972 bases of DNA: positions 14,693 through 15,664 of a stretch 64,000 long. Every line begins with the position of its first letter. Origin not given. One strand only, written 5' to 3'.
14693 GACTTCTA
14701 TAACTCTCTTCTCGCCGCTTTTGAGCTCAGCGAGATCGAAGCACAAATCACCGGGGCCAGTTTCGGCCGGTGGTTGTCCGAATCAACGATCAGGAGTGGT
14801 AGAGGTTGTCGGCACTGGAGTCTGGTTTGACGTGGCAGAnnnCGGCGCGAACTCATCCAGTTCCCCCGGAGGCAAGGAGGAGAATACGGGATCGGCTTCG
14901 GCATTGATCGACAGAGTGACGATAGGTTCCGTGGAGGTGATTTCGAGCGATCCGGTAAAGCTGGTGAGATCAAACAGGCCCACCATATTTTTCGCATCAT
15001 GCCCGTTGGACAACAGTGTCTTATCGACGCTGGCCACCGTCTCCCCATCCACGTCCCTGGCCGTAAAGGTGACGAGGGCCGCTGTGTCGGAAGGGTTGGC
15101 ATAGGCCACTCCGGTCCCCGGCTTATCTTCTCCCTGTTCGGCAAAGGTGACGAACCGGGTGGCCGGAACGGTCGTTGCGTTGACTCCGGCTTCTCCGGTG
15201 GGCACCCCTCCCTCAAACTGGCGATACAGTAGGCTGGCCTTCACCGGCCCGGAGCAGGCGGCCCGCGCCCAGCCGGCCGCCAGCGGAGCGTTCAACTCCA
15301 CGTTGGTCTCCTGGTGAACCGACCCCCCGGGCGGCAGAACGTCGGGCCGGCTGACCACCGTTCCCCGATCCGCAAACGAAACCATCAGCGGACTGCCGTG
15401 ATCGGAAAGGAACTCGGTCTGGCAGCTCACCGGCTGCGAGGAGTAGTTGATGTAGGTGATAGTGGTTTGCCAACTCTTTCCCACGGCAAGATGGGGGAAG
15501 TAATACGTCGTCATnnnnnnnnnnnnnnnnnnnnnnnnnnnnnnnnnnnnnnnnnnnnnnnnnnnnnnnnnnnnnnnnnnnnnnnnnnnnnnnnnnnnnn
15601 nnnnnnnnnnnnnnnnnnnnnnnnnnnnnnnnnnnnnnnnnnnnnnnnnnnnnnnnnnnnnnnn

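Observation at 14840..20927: Two adjacent secreted giants with unrelated eukaryote-like heads and one shared, near-identical tail cassette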

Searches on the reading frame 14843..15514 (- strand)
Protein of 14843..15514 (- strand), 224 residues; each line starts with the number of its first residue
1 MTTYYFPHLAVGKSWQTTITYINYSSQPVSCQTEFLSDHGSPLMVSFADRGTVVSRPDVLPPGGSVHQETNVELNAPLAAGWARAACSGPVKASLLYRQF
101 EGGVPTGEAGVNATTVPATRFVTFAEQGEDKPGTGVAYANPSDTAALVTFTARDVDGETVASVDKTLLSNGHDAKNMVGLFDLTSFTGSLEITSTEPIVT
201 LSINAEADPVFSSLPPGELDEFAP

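Call 11: search_solved_structures(query=window:14843-15514:-, max_evalue=10)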
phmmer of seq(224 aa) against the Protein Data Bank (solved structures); distinct sequences matched with E-value up to 10: 1.
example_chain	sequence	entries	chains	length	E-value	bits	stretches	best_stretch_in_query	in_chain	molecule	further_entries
7oyc_Q1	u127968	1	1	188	0.92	12.3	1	25-102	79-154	Ribosomal_L18e/L15P domain-containing protein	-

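Call 12: find_homologous_proteins(query=window:14843-15514:-, max_evalue=0.001)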
Query seq(224 aa) (224 aa): 427 proteins with E <= 0.001 among 883 candidates; the best 120 are listed.
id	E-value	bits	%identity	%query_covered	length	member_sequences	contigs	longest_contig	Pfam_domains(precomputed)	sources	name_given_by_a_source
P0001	1.6e-179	611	81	99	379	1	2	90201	-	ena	-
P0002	3.1e-171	584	79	98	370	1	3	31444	-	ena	-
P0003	1.1e-169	579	80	98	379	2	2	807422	-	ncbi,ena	-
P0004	9.8e-165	563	74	98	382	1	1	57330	-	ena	-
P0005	2.7e-163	558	69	98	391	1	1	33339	-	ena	-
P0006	1.2e-161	553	82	76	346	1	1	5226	-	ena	-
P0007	1.4e-161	553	80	97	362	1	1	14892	-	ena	-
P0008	4.9e-152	522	77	99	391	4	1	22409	-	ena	-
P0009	1.5e-150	517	77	99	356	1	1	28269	-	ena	-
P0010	5.4e-149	512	83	97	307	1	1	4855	-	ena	-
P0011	1.6e-141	487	78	99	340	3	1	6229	-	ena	-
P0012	1.3e-140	484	70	98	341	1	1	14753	-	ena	-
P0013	3.0e-138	477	78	97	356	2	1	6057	-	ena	-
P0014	6.4e-136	469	77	94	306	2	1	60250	-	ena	-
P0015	2.0e-134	464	81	98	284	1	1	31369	-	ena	-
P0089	1.8e-94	333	73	98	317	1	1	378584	PF21027.4,PF22352.3,PF17963.8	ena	-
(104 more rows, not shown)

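Call 17: find_encoding_contigs(protein=P0003, flank=10000, max_places=4)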
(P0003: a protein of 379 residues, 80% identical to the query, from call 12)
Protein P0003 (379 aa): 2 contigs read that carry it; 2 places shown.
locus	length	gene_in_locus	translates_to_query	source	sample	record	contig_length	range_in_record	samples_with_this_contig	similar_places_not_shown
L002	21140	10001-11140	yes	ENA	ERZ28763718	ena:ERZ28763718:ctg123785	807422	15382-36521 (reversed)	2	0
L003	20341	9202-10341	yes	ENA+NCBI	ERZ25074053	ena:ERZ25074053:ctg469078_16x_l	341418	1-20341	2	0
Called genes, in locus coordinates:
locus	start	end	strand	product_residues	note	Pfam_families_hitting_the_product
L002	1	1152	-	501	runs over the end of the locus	-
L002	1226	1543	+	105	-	-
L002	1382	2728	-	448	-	PF07586:HXXSHH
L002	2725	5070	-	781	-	PF07635:PSCyt1 (faint), PF07626:PSD3, PF07637:PSD5, PF07631:PSD4, PF07627:PSCyt3, PF07624:PSD2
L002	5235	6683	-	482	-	-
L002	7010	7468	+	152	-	PF01527:HTH_Tnp_1, PF00665:rve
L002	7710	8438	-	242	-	-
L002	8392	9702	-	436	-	PF01011:PQQ (faint), PF13360:PQQ_2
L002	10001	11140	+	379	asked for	-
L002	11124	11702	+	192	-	-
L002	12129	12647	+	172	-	-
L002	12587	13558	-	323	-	PF13737:DDE_Tnp_1_5, PF01609:DDE_Tnp_1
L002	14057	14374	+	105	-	-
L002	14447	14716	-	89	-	-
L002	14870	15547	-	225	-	PF00891:Methyltransf_2, PF01269:Fibrillarin, PF08704:GCD14, PF13489:Methyltransf_23, PF01209:Ubie_methyltran, PF13847:Methyltransf_31, PF08241:Methyltransf_11, PF08242:Methyltransf_12, +5 more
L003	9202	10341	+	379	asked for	-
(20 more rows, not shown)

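Call 18: find_encoding_contigs(protein=P0001, flank=10000, max_places=4)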
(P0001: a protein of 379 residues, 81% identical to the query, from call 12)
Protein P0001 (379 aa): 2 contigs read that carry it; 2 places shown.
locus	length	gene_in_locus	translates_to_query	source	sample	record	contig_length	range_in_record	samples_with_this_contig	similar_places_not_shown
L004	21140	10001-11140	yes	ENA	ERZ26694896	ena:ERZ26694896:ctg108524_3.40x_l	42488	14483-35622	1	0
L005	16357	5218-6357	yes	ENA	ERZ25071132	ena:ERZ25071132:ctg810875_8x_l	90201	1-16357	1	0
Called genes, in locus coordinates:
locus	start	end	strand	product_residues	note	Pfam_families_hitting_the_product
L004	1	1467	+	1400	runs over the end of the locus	-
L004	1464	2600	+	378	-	-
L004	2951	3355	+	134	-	-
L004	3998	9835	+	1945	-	-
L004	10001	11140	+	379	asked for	-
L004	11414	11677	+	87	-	-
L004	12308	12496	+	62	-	-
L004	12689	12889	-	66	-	-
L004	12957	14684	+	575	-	PF00023:Ank (faint), PF12796:Ank_2, PF13606:Ank_3 (faint), PF13637:Ank_4 (faint), PF13857:Ank_5 (weak), PF12796:Ank_2, PF08401:ArdcN, PF18818:MPTase-PolyVal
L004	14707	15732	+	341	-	-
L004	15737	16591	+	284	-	PF03524:CagX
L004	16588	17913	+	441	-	PF03743:TrbI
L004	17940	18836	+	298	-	-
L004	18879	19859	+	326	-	PF04610:TrbL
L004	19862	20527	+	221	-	PF04335:VirB8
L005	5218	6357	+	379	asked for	-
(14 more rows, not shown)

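Call 25: find_related_loci(query=A1, collection=genome_contigs, flank=6000)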
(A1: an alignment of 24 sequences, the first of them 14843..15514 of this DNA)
Query A1 (224 aa) in genome_contigs; peptide patterns used: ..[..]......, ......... (x = any residue, [..] = any of these).
152 stretches matched a pattern; 113 encode a relative of the query (tblastn E <= 1e-3); the best 80 are kept; 76 distinct loci.
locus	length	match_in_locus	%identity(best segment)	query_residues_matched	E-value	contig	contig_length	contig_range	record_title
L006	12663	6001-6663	80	3-223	6e-117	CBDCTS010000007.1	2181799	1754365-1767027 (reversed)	MAG: Terriglobia bacterium isolate 6dc17036-7920-4a95-afe7-226df0c4525f genome assembly, contig: contig_6, whole genome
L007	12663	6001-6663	82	4-223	8e-115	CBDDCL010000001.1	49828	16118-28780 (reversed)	MAG: Bryobacterales bacterium isolate 9a5723b4-f69d-4256-802c-3c242fd87eb7 genome assembly, contig: chromosome_1, whole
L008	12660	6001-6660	80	2-220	1e-113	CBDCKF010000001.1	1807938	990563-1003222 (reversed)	MAG: Terriglobia bacterium isolate e9658d76-3961-49e5-94b1-bf0d2ca6e407 genome assembly, contig: contig_1, whole genome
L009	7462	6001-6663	79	2-221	1e-113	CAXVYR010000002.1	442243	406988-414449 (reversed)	MAG: Terriglobia bacterium isolate 00cd7bbc-bff0-487f-9545-a217d18c1db4 genome assembly, contig: contig_2, whole genome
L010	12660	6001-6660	79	2-220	2e-112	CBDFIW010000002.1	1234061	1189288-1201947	MAG: Bryobacterales bacterium isolate a16c973b-f436-4e7a-b46b-e4efcddd1fd4 genome assembly, contig: contig_2, whole geno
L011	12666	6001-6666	78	3-223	2e-112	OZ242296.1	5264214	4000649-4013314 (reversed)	MAG: Candidatus Versatilivorator sp. isolate 70151110-fafd-468e-a177-3adff467d788 genome assembly, chromosome: 1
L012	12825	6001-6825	78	2-223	1e-111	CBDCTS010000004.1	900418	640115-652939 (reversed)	MAG: Terriglobia bacterium isolate 6dc17036-7920-4a95-afe7-226df0c4525f genome assembly, contig: contig_4, whole genome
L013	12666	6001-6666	77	3-223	1e-111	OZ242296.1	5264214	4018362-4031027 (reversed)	MAG: Candidatus Versatilivorator sp. isolate 70151110-fafd-468e-a177-3adff467d788 genome assembly, chromosome: 1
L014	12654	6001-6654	78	2-219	2e-110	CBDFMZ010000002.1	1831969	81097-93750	MAG: Acidobacteriota bacterium isolate a790dd21-ac95-4cf0-92a5-cae9cc75a37e genome assembly, contig: contig_2, whole gen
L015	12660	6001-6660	79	2-220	1e-110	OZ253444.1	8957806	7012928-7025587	MAG: Bryobacterales bacterium isolate 3cac0922-cef3-4e6b-989c-161c3111d54d genome assembly, chromosome: 1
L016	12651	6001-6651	79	4-220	3e-110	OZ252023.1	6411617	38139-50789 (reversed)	MAG: Terriglobia bacterium isolate 4b86926d-b30a-48b0-93b4-9238d0c5afee genome assembly, chromosome: 1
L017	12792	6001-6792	79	2-223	6e-110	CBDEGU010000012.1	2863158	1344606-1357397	MAG: Bryobacterales bacterium isolate 63e98ee0-76b8-4d66-b35b-f102d4a5bfdb genome assembly, contig: contig_12, whole gen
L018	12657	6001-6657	77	2-219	8e-110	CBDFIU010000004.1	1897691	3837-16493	MAG: Bryobacterales bacterium isolate 72694c57-33f0-400b-a472-4fa8b87dc235 genome assembly, contig: contig_4, whole geno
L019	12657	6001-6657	77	2-219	1e-109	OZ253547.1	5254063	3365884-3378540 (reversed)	MAG: Candidatus Versatilivorator sp. isolate 027cd1c3-4ec4-432d-9d93-376aaa34f9fd genome assembly, chromosome: 1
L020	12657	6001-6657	77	2-219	8e-110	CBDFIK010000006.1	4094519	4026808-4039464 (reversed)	MAG: Bryobacterales bacterium isolate ee5020dd-fb21-4a65-a252-f506cf0156f0 genome assembly, contig: contig_6, whole geno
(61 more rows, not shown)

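Call 28: predict_structure(alignment_id=A1)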
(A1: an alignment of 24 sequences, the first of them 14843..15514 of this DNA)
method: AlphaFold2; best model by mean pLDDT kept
length: 224 residues; sequences in the alignment: 24
mean_pLDDT: 86.2   pTM: 0.79
mean pLDDT of the five models: 86.2, 84.9, 83.4, 81.1, 73.0
residues with pLDDT >= 90: 129; 70-90: 71; 50-70: 8; < 50: 16
segments of 3 or more residues with pLDDT < 50: 209-224
pLDDT, mean of each block of 10 residues (from residue 1): 92 87 96 94 89 93 92 74 95 89 79 90 90 90 96 96 96 91 91 96 64 36 39
secondary structure, 60 per line:
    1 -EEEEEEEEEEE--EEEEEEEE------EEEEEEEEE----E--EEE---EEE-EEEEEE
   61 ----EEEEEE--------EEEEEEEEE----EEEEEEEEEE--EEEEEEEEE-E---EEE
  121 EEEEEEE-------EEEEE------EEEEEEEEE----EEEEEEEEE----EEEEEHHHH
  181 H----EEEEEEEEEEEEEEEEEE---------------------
elements in order: E2-12 E15-22 E29-37 E45-47 E51-53 E55-60 E65-70 E79-87 E92-101 E104-112 E118-127 E135-139 E146-154 E159-167 E172-176 H177-181 E186-203

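Call 29: search_protein_representatives(alignment_id=A1)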
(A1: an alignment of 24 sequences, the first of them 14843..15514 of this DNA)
Query: 24 sequences, 225 profile positions. Proteins with E-value up to 0.001 (for the whole library): 3813; up to 1e-10: 1351; up to 1e-30: 236. The best 150 are listed.
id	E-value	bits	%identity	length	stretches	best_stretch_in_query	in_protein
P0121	7.3e-263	882.4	-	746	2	2-225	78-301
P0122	7.8e-263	882.4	-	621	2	2-225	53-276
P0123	9.1e-262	878.9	-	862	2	3-225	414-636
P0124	2.8e-261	877.3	-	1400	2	2-225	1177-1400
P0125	3.0e-260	873.9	-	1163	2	2-225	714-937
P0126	8.4e-260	872.5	-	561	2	2-225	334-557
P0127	1.3e-258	868.6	-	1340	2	2-225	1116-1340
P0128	1.4e-258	868.4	-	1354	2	2-220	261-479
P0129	6.5e-258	866.3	-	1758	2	2-225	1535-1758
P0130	1.8e-257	864.8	-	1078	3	2-225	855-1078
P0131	2.3e-256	861.2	-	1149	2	2-223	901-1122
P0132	3.4e-256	860.6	-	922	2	2-225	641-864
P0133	3.6e-256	860.6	-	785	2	2-224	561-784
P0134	6.0e-256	859.8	-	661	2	2-225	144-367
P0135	6.6e-255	856.4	-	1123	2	2-224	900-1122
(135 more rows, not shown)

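Call 32: fold_search(model_id=the predicted structure, library=pdb)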
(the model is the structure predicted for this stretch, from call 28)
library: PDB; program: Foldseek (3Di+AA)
matches with E <= 10: 1076; with E <= 0.001: 3
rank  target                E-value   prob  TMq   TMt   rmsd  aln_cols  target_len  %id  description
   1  1nc7_A                2.0e-04  1.00  0.36  0.65   5.9       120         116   13  Crystal Structure of Thermotoga maritima 1070 (released 2003-07-01)
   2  1nc7_B                3.8e-04  1.00  0.36  0.65   5.9       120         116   13  Crystal Structure of Thermotoga maritima 1070 (released 2003-07-01)
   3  1nc7_D                6.5e-04  1.00  0.36  0.65   5.9       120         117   13  Crystal Structure of Thermotoga maritima 1070 (released 2003-07-01)
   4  5mhm_A                1.2e-03  0.69  0.23  0.09  17.9       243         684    9  FXIIIa in complex with the inhibitor ZED1630 (released 2017-12-20)
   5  7ad7_B                1.2e-03  0.47  0.19  0.09  15.8       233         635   11  Crystal structure of human complement C5 in complex with the K8 bovine knob domain peptide. (released 2021-03-10)
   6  2ii7_C                1.4e-03  1.00  0.34  0.65   3.9        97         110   21  Anabaena sensory rhodopsin transducer (released 2007-03-20)
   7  2ii7_E                1.6e-03  1.00  0.34  0.67   3.3        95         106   22  Anabaena sensory rhodopsin transducer (released 2007-03-20)
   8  4ll4_A                1.6e-03  0.14  0.14  0.12  21.9       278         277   10  The structure of the TRX and TXNIP complex (released 2014-02-05)
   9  8cml_E                2.0e-03  0.51  0.22  0.09  16.4       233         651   10  Cryo-EM structure of complement C5 in complex with nanobodies UNbC5-1 and UNbC5-2 (released 2023-09-27)
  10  5hcc_B                2.1e-03  0.60  0.23  0.10  16.8       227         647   10  Ternary complex of human Complement C5 with Ornithodoros moubata OmCI and Dermacentor andersoni RaCI3. (released 2016-03-30)
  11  2ii8_F                2.4e-03  1.00  0.33  0.75   2.7        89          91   25  Anabaena sensory rhodopsin transducer (released 2007-03-20)
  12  2ii7_H                2.4e-03  1.00  0.33  0.66   3.8        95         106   22  Anabaena sensory rhodopsin transducer (released 2007-03-20)
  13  6f39_B                2.7e-03  0.28  0.20  0.17  26.7       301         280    8  C1r homodimer CUB1-EGF-CUB2 (released 2018-01-24)
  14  2ii8_A                2.8e-03  1.00  0.35  0.76   3.3        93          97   19  Anabaena sensory rhodopsin transducer (released 2007-03-20)
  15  2ii7_F                2.8e-03  1.00  0.33  0.76   3.0        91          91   23  Anabaena sensory rhodopsin transducer (released 2007-03-20)
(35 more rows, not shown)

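Call 33: find_encoding_contigs(protein=P0089, flank=10000, max_places=4)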
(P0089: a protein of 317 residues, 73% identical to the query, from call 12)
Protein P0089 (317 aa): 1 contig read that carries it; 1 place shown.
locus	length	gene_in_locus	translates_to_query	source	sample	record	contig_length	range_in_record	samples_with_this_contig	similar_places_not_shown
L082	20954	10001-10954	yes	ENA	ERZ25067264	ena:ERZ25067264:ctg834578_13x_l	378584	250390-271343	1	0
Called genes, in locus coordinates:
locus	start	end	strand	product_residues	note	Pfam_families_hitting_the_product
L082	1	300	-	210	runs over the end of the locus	-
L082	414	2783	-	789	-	PF13620:CarboxypepD_reg, PF00593:TonB_dep_Rec_b-barrel, PF25183:OMP_b-brl_4 (weak)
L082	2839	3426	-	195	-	PF00593:TonB_dep_Rec_b-barrel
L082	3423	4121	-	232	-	-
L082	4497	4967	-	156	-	PF13358:DDE_3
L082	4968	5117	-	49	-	-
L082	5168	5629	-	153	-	PF13384:HTH_23, PF13518:HTH_28 (weak), PF13551:HTH_29, PF13565:HTH_32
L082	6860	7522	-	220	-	PF00067:p450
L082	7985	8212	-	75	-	PF00239:Resolvase (weak)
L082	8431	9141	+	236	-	PF14294:DUF4372, PF01609:DDE_Tnp_1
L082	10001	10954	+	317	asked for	PF17963:Big_9 (faint), PF21027:Sde0182_C (faint), PF22352:K319L-like_PKD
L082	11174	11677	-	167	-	-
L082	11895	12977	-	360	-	PF05598:DUF772 (weak), PF01609:DDE_Tnp_1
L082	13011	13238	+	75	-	-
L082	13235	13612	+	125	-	PF02661:Fic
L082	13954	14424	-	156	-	-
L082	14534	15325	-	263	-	PF00275:EPSP_synthase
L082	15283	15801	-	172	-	PF00275:EPSP_synthase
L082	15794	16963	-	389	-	PF01979:Amidohydro_1, PF07969:Amidohydro_3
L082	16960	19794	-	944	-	PF00933:Glyco_hydro_3, PF00144:Beta-lactamase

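Call 45: search_solved_structures(query=A2, max_evalue=10, show_alignments=2)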
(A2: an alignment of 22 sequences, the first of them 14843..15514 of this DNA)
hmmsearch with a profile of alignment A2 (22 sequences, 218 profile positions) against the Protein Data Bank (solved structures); distinct sequences matched with E-value up to 10: 0.
